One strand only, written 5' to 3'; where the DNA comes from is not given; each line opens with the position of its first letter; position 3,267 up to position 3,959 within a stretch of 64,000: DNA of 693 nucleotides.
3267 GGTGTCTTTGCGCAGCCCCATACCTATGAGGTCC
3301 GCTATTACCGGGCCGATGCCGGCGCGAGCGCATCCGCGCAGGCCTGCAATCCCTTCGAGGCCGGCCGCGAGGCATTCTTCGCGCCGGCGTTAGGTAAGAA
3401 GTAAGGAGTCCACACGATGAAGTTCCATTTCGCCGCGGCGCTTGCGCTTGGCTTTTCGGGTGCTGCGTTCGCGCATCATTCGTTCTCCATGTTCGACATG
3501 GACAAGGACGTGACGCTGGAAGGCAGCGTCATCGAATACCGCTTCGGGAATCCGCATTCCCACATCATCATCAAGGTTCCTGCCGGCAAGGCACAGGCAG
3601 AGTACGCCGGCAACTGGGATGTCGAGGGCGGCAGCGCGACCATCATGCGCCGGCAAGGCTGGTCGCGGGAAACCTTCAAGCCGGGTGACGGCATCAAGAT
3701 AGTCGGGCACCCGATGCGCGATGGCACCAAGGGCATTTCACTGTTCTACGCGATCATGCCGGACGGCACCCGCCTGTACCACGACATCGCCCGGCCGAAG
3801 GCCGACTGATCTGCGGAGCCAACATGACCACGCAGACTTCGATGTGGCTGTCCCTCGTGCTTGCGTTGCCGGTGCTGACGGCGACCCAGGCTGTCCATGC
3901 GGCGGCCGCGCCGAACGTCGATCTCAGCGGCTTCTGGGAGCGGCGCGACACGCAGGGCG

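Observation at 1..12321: Almost every protein in a TonB-receptor-centred locus is exported: a candidate periplasmic uptake and redox system of unknown substrate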

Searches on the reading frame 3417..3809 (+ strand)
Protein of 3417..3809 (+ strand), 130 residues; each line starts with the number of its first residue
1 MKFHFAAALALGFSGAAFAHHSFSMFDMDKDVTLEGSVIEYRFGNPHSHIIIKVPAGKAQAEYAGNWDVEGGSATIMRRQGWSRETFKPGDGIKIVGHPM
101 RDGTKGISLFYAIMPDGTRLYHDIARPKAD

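Call 6: search_protein_families(library=pfam, proteins=[window:3417-3809:+], max_evalue=0.01)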
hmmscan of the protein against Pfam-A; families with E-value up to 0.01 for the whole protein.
window:3417-3809:+ (130 aa): 1 family
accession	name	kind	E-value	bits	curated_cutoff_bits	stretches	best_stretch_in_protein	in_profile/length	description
PF19649.4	DUF6152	-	4e-28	97.8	27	1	13-105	5-94/98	Family of unknown function (DUF6152)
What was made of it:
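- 3417..3809 (+): g4: DUF6152. The signal peptide ends AFA and the mature N-terminus is HHSF (3471-3485). Pfam PF19649 4e-28 (call 6).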

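Call 8: search_protein_families(library=ncbifam, proteins=[window:3417-3809:+], max_evalue=0.001)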
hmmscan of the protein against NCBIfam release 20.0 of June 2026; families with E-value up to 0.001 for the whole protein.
window:3417-3809:+ (130 aa): 0 families

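Call 17: find_homologous_proteins(query=window:3417-3809:+, max_evalue=0.00001)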
Query window:3417-3809:+ (130 aa): 614 proteins with E <= 0.00001 among 645 candidates; the best 120 are listed.
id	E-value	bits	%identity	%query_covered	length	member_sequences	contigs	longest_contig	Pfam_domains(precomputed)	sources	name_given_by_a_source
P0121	1.4e-83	295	100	100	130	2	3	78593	PF19649.5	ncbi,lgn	ncbi:MAG: DUF6152 family protein [Steroidobacteraceae bacterium]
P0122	3.1e-69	249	82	100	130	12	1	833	PF19649.5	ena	-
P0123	6.6e-67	241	79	100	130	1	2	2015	PF19649.5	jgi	jgi:hypothetical protein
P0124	3.0e-65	236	77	100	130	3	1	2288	PF19649.5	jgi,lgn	-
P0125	2.2e-64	233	77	100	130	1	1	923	PF19649.5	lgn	-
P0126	3.1e-58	213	73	95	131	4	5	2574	PF19649.5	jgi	jgi:Family of unknown function (DUF6152)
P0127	1.5e-56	208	75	92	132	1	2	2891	PF19649.5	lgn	-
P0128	5.3e-55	203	72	92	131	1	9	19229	PF19649.5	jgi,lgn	jgi:hypothetical protein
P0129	8.2e-54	199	67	100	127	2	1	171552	PF19649.5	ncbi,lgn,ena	-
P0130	1.3e-50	189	66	97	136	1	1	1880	PF19649.5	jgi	jgi:hypothetical protein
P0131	1.4e-50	188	68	92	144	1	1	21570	PF19649.5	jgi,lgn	-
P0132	1.8e-50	188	72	89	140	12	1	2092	PF19649.5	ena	-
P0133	4.9e-50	187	63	97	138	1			PF19649.5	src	-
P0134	8.5e-50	186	67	90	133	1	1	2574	PF19649.5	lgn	-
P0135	1.0e-49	186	70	85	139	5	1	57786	PF19649.5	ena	-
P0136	1.4e-49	185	65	97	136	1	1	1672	PF19649.5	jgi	jgi:hypothetical protein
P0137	2.2e-49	185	66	92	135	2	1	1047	PF19649.5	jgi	jgi:hypothetical protein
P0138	3.6e-49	184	70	89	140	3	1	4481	PF19649.5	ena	-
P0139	3.9e-49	184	65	98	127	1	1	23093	PF19649.5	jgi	jgi:Family of unknown function (DUF6152)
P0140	4.2e-49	184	66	95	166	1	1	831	PF19649.5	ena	-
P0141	4.7e-49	184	65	97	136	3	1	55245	PF19649.5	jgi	jgi:Family of unknown function (DUF6152)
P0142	5.0e-49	183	69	88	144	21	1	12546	PF19649.5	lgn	-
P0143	5.4e-49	183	64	97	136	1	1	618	PF19649.5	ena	-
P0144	7.1e-49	183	68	88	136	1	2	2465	PF19649.5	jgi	jgi:hypothetical protein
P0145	7.6e-49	183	68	89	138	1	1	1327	PF19649.5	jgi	jgi:hypothetical protein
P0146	8.5e-49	183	66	94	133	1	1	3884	PF19649.5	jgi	jgi:hypothetical protein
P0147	9.6e-49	183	69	86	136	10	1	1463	PF19649.5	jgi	jgi:hypothetical protein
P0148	1.4e-48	182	67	90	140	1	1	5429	PF19649.5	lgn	-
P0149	1.4e-48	182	64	100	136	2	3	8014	PF19649.5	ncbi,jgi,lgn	jgi:hypothetical protein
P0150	1.6e-48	182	71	85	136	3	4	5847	PF19649.5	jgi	jgi:hypothetical protein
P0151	2.3e-48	181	65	95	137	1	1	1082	PF19649.5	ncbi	-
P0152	2.6e-48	181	67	88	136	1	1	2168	PF19649.5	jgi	-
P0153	4.0e-48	181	68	85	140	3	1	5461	PF19649.5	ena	-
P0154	4.3e-48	180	64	96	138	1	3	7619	PF19649.5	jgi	jgi:hypothetical protein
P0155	4.3e-48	180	61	95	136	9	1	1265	PF19649.5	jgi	-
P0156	4.5e-48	180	67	88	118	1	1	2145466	PF19649.5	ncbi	ncbi:MAG: DUF6152 family protein [Steroidobacteraceae bacterium]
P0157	5.3e-48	180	60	100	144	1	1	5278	PF19649.5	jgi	jgi:Family of unknown function (DUF6152)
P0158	5.5e-48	180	62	100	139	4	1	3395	PF19649.5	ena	-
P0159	5.9e-48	180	64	91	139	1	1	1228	PF19649.5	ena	-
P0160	6.4e-48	180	64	90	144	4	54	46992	PF19649.5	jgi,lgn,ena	jgi:hypothetical protein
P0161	6.5e-48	180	68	85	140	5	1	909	PF19649.5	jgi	-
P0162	7.1e-48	180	62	97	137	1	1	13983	PF19649.5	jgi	jgi:hypothetical protein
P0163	7.5e-48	180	63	97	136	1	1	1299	PF19649.5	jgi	-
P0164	1.1e-47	179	66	94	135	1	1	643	PF19649.5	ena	-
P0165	1.2e-47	179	63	100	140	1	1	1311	PF19649.5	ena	-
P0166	1.3e-47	179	63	97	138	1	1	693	PF19649.5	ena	-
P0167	1.3e-47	179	62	98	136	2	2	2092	PF19649.5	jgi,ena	-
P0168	1.4e-47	179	71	84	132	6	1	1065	PF19649.5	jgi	jgi:hypothetical protein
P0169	1.6e-47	179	69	88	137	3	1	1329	PF19649.5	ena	-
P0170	1.6e-47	179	60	99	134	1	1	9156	PF19649.5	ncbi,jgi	ncbi:MAG: DUF6152 family protein [Acidobacteriota bacterium]|jgi:hypothetical protein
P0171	1.6e-47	179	66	88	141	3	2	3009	PF19649.5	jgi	jgi:hypothetical protein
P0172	1.8e-47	178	68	89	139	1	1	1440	PF19649.5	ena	-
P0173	2.1e-47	178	66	88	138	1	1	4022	PF19649.5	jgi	jgi:hypothetical protein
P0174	2.6e-47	178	64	88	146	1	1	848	PF19649.5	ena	-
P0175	2.8e-47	178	63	95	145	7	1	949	PF19649.5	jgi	-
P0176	4.2e-47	177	62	97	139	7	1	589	PF19649.5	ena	-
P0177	4.2e-47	177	68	85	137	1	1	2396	PF19649.5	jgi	jgi:hypothetical protein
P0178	4.4e-47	177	66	90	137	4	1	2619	PF19649.5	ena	-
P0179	5.7e-47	177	62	98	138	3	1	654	PF19649.5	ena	-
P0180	6.0e-47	177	62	98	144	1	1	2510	PF19649.5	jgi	jgi:hypothetical protein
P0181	7.0e-47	177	61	97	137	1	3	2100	PF19649.5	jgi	jgi:hypothetical protein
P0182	7.9e-47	176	66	90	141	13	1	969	PF19649.5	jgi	jgi:hypothetical protein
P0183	8.6e-47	176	63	97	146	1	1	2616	PF19649.5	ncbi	-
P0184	8.9e-47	176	60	97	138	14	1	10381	PF19649.5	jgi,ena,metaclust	metaclust:\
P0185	9.1e-47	176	61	96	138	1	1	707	PF19649.5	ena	-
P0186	9.5e-47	176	65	97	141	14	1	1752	PF19649.5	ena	-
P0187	9.6e-47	176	61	96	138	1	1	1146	PF19649.5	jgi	-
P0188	1.2e-46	176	62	97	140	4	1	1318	PF19649.5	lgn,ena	-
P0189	1.3e-46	176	62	97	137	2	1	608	PF19649.5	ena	-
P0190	1.3e-46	176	63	92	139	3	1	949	PF19649.5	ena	-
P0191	1.4e-46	176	61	96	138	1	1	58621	PF19649.5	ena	-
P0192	1.4e-46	176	69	86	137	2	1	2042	PF19649.5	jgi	jgi:hypothetical protein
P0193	1.4e-46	176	63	95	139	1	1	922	PF19649.5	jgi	jgi:hypothetical protein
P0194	1.5e-46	175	63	96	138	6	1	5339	PF19649.5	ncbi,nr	ncbi:MAG TPA: DUF6152 family protein [Vicinamibacterales bacterium]|nr:DUF6152 family protein [Vicin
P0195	1.5e-46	175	63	95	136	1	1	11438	PF19649.5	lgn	-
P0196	1.7e-46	175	61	96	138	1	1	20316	PF19649.5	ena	-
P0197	1.9e-46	175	63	88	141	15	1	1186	PF19649.5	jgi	jgi:hypothetical protein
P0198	1.9e-46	175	62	97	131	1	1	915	PF19649.5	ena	-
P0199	2.1e-46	175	65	85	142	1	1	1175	PF19649.5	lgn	-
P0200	2.1e-46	175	61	97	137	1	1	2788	PF19649.5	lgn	-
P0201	2.2e-46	175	63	85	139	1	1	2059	PF19649.5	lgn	-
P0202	2.2e-46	175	61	97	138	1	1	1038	PF19649.5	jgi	jgi:Family of unknown function (DUF6152)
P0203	2.5e-46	175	63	95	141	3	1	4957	PF19649.5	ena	-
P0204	2.6e-46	175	63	82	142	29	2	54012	PF19649.5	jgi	-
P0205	2.8e-46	175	65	88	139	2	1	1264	PF19649.5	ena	-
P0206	3.2e-46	174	65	85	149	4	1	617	PF19649.5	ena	-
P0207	3.6e-46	174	63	97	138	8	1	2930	PF19649.5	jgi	jgi:uncharacterized protein DUF6152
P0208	3.7e-46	174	62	95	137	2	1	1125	PF19649.5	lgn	-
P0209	3.8e-46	174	62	95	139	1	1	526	PF19649.5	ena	-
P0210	3.9e-46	174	62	97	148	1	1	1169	PF19649.5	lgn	-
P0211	3.9e-46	174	62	89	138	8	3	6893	PF19649.5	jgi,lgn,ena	-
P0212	3.9e-46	174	61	96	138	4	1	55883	PF19649.5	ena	-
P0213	4.1e-46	174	62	98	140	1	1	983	PF19649.5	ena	-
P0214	4.2e-46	174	62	95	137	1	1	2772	PF19649.5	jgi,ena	jgi:hypothetical protein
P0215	4.6e-46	174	61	98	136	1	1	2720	PF19649.5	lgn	-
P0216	5.1e-46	174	61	96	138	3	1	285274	PF19649.5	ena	-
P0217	5.2e-46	174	64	89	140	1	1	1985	PF19649.5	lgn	-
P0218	5.3e-46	174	66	86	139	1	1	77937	PF19649.5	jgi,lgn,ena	-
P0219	5.3e-46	174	60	96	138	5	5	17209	PF19649.5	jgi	jgi:hypothetical protein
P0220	6.8e-46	173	69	85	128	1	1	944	PF19649.5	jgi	jgi:hypothetical protein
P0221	7.2e-46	173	67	85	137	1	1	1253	PF19649.5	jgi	jgi:Family of unknown function (DUF6152)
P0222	8.0e-46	173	65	95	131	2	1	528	PF19649.5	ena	-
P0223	8.6e-46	173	65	87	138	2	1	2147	PF19649.5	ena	-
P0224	1.0e-45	173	67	85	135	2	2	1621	PF19649.5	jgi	jgi:hypothetical protein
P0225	1.0e-45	173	62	97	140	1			PF19649.5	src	-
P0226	1.1e-45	173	65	87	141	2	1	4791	PF19649.5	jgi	jgi:hypothetical protein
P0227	1.1e-45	173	64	89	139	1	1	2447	PF19649.5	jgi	jgi:Family of unknown function (DUF6152)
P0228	1.1e-45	173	65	89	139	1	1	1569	PF19649.5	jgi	jgi:hypothetical protein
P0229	1.1e-45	173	62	92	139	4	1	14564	PF19649.5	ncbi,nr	ncbi:MAG TPA: DUF6152 family protein [Bryobacteraceae bacterium]|nr:DUF6152 family protein [Bryobact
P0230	1.2e-45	173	68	86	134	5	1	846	PF19649.5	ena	-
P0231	1.2e-45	173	60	96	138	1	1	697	PF19649.5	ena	-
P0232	1.2e-45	173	63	95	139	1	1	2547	PF19649.5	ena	-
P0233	1.2e-45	173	65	86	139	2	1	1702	PF19649.5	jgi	jgi:hypothetical protein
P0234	1.2e-45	173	65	89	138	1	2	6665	PF19649.5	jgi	jgi:Family of unknown function (DUF6152)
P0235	1.2e-45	172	61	83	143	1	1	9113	PF19649.5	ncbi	ncbi:MAG TPA: DUF6152 family protein [Bryobacteraceae bacterium]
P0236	1.3e-45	172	61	97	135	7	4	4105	PF19649.5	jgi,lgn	jgi:hypothetical protein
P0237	1.3e-45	172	64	87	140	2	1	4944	PF19649.5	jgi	jgi:uncharacterized protein YcnI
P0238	1.3e-45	172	61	97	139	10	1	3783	PF19649.5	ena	-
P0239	1.3e-45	172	61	97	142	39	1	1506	PF19649.5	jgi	jgi:hypothetical protein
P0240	1.5e-45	172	65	92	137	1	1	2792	PF19649.5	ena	-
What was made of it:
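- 3417..3809 (+): 100% identical to NCBI 'DUF6152 family protein [Steroidobacteraceae bacterium]' (call 17).
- One JGI annotation calls a DUF6152 member 'YcnI' (call 17).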

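Call 23: find_related_loci(query=A3, collection=genome_contigs, flank=10000)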
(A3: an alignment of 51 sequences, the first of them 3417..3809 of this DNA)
Query A3 (130 aa) in genome_contigs; peptide patterns used: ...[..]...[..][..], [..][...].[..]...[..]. (x = any residue, [..] = any of these).
119 stretches matched a pattern; 88 encode a relative of the query (tblastn E <= 1e-3); the best 80 are kept; 78 distinct loci.
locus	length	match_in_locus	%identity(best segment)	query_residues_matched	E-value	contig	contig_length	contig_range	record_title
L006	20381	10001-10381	67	1-130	2e-58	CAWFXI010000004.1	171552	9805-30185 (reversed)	MAG: uncultured proteobacterium isolate MFD04651.bin.1.78 genome assembly, contig: contig_26585, whole genome shotgun se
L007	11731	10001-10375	63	5-130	2e-54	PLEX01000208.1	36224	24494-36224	MAG: Bryobacterales bacterium isolate bog_234 73.20110800_S3S.41_contig_2303, whole genome shotgun sequence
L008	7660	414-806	64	1-130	9e-54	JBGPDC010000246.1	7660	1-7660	MAG: Terriglobia bacterium isolate OBJ_0618_050_34 k141_1491516_length_7660_cov_10.0000, whole genome shotgun sequence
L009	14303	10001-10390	61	1-130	2e-52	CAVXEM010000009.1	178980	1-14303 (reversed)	MAG: Bryobacterales bacterium isolate MFD01872.bin.3.534 genome assembly, contig: contig_129253, whole genome shotgun se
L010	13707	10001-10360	64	11-130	2e-52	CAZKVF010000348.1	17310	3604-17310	MAG TPA_asm: uncultured Solibacteraceae bacterium isolate binchicken_co279_185 genome assembly, contig: k141_601364, who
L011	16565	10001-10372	64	7-130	4e-52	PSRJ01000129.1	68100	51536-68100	MAG: Terriglobia bacterium isolate subdivision3 Amazon FNV 2010 0 2 1 contig_75_15191273_length_68100_multi_3_in_0_out_0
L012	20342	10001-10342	67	15-128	3e-52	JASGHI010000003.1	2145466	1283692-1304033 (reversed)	MAG: Steroidobacteraceae bacterium isolate 5N164 JMF-2111-06-0005.ont.bin.164_2, whole genome shotgun sequence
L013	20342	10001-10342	66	16-130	2e-52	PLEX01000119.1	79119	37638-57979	MAG: Bryobacterales bacterium isolate bog_234 73.20110800_S3S.41_contig_16277, whole genome shotgun sequence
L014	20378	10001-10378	63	4-130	5e-52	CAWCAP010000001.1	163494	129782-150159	MAG: Bryobacterales bacterium isolate MFD04540.bin.2.59 genome assembly, contig: contig_10695, whole genome shotgun sequ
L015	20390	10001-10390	63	1-130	1e-51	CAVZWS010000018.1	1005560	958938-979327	MAG: Bryobacterales bacterium isolate MFD01872.bin.2.168 genome assembly, contig: contig_82192, whole genome shotgun seq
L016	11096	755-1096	65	16-130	9e-52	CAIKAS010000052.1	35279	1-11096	MAG: uncultured Acidobacteriia bacterium isolate AM-2014_bin-4081 genome assembly, contig: bin-4081:052/364, whole genom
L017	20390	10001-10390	62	1-130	1e-51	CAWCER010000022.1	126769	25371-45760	MAG: Bryobacterales bacterium isolate MFD09286.bin.3.60 genome assembly, contig: contig_82320, whole genome shotgun sequ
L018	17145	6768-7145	61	3-130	2e-51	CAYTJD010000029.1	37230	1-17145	MAG TPA_asm: uncultured Solibacteraceae bacterium isolate binchicken_co279_128 genome assembly, contig: k141_1495468, wh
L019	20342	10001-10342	68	18-130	2e-51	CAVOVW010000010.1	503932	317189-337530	MAG: Terriglobia bacterium isolate MFD00031.bin.2.107 genome assembly, contig: contig_62074, whole genome shotgun sequen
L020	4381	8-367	63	11-130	4e-51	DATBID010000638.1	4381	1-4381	MAG TPA_asm: Bryobacteraceae bacterium isolate SMAG_U3885 k141_2634834, whole genome shotgun sequence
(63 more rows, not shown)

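Call 27: predict_structure(alignment_id=A3)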
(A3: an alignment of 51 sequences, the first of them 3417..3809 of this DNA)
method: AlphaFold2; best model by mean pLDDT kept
length: 130 residues; sequences in the alignment: 51
mean_pLDDT: 88.3   pTM: 0.75
mean pLDDT of the five models: 88.3, 85.6, 82.6, 81.7, 80.8
residues with pLDDT >= 90: 90; 70-90: 27; 50-70: 13; < 50: 0
segments of 3 or more residues with pLDDT < 50: none
pLDDT, mean of each block of 10 residues (from residue 1): 77 67 84 95 94 85 93 91 95 96 89 94 88
secondary structure, 60 per line:
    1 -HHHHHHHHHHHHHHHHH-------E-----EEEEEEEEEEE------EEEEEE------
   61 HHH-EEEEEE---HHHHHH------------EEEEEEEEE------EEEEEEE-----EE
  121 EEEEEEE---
elements in order: H2-18 E32-42 E49-54 E65-70 H74-79 E92-100 E107-113 E119-127

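Call 32: fold_search(model_id=the predicted structure, library=pdb)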
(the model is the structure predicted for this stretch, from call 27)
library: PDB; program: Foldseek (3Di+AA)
matches with E <= 10: 714; with E <= 0.001: 0
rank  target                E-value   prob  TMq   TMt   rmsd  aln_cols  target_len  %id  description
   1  5zh4_B                3.3e-02  0.96  0.33  0.11   6.3        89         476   10  CRYSTAL STRUCTURE OF PfKRS WITH INHIBITOR CLADO-7 (released 2018-06-27)
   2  9sh9_A                6.3e-02  0.96  0.36  0.12  10.8       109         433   14  Thermus thermophilus asparaginyl-tRNA synthetase dimer with bound ATP (released 2025-09-17)
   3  9sh8                  7.0e-02  0.96  0.38  0.13  10.3       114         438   13  Thermus thermophilus asparaginyl-tRNA synthetase with bound sulphamoyl-analogue of asparaginyl-adenylate (AsnAMS) (released 2025-09-17)
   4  5zh2_B                7.4e-02  0.95  0.37  0.13   6.2       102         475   12  CRYSTAL STRUCTURE OF PfKRS WITH INHIBITOR CLADO-5 (released 2018-06-27)
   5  6kab_C                7.4e-02  0.93  0.33  0.11   4.6        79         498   13  Crystal structure of plasmodium lysyl-tRNA synthetase in complex with a cladosporin derivative 2 (released 2020-04-08)
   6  6kbf_B                7.4e-02  0.93  0.32  0.10   4.5        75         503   13  Crystal structure of plasmodium lysyl-tRNA synthetase in complex with a cladosporin derivative 3 (released 2020-04-08)
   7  6kcn_C                7.4e-02  0.80  0.33  0.11  10.4       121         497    9  Crystal structure of plasmodium lysyl-tRNA synthetase in complex with a cladosporin derivative 4 (released 2020-04-08)
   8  8k9w_A                9.1e-02  0.91  0.36  0.12  10.2       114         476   10  Crystal structure of plasmodium LysRS complexing with ASP3026 derived LysRS inhibitor 4 (ADKI4) (released 2024-06-26)
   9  6hcv_A                9.6e-02  0.98  0.35  0.11   4.0        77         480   12  Crystal Structure of Lysyl-tRNA Synthetase from Plasmodium falciparum complexed with a chromone ligand (released 2019-04-03)
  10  8k9v_B                9.6e-02  0.91  0.33  0.11   4.5        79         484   13  Crystal structure of plasmodium LysRS complexing with ASP3026 derived LysRS inhibitor 3 (ADKI3) (released 2024-06-26)
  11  3i7f_A                9.6e-02  0.91  0.35  0.11   9.2       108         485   11  Aspartyl tRNA synthetase from Entamoeba histolytica (released 2009-07-21)
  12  1quq_C                9.6e-02  0.90  0.32  0.34  10.5       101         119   18  COMPLEX OF REPLICATION PROTEIN A SUBUNITS RPA14 AND RPA32 (released 1999-08-13)
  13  6ka6_C                9.6e-02  0.84  0.32  0.11   5.4        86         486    9  Crystal structure of plasmodium lysyl-tRNA synthetase in complex with a cladosporin derivative 1 (released 2020-04-08)
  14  8txr_C                1.1e-01  0.87  0.35  0.13  10.0       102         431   11  E. coli ExoVII(H238A) (released 2024-01-31)
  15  3i7f_B                1.1e-01  0.90  0.35  0.11   9.2       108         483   11  Aspartyl tRNA synthetase from Entamoeba histolytica (released 2009-07-21)
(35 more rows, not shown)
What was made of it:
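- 3417..3809 (+): OB-like model with pLDDT 88 (calls 27, 32).
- On Histidine-brace copper proteins (CopC, YcnI, LPMO): The best PDB matches are OB folds (tRNA-synthetase anticodon domains, Mop/ModE) at E of 0.03 or higher (calls 27, 32).
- The predicted OB fold is unlike any known histidine-brace protein (call 32).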

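Call 33: find_encoding_contigs(protein=P0121, flank=10000, max_places=4)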
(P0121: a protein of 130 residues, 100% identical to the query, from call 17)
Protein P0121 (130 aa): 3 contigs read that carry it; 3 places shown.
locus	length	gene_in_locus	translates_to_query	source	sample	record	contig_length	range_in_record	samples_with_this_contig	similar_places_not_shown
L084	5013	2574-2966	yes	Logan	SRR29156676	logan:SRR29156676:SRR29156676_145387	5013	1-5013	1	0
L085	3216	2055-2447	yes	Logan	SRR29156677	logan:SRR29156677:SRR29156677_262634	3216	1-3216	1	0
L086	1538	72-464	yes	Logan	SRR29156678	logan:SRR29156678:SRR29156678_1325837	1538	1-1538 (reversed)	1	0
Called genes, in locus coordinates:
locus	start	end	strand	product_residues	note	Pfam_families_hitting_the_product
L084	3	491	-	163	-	?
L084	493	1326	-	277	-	PF00034:Cytochrom_C (weak), PF13442:Cytochrome_CBB3, PF00034:Cytochrom_C (weak)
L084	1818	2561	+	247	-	-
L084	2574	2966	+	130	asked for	PF19649:DUF6152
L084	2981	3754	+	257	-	-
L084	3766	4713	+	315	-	PF01261:AP_endonuc_2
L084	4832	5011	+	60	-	?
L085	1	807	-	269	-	?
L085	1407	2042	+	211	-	-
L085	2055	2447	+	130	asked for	PF19649:DUF6152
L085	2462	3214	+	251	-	?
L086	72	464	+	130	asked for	PF19649:DUF6152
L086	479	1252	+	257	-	-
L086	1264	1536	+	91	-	?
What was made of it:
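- Tried and rejected: This returned only short Logan contigs (call 33).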

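Call 46: search_solved_structures(query=A3, max_evalue=1)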
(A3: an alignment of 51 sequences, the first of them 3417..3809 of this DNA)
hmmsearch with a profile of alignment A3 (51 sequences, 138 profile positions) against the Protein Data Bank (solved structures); distinct sequences matched with E-value up to 1: 0.
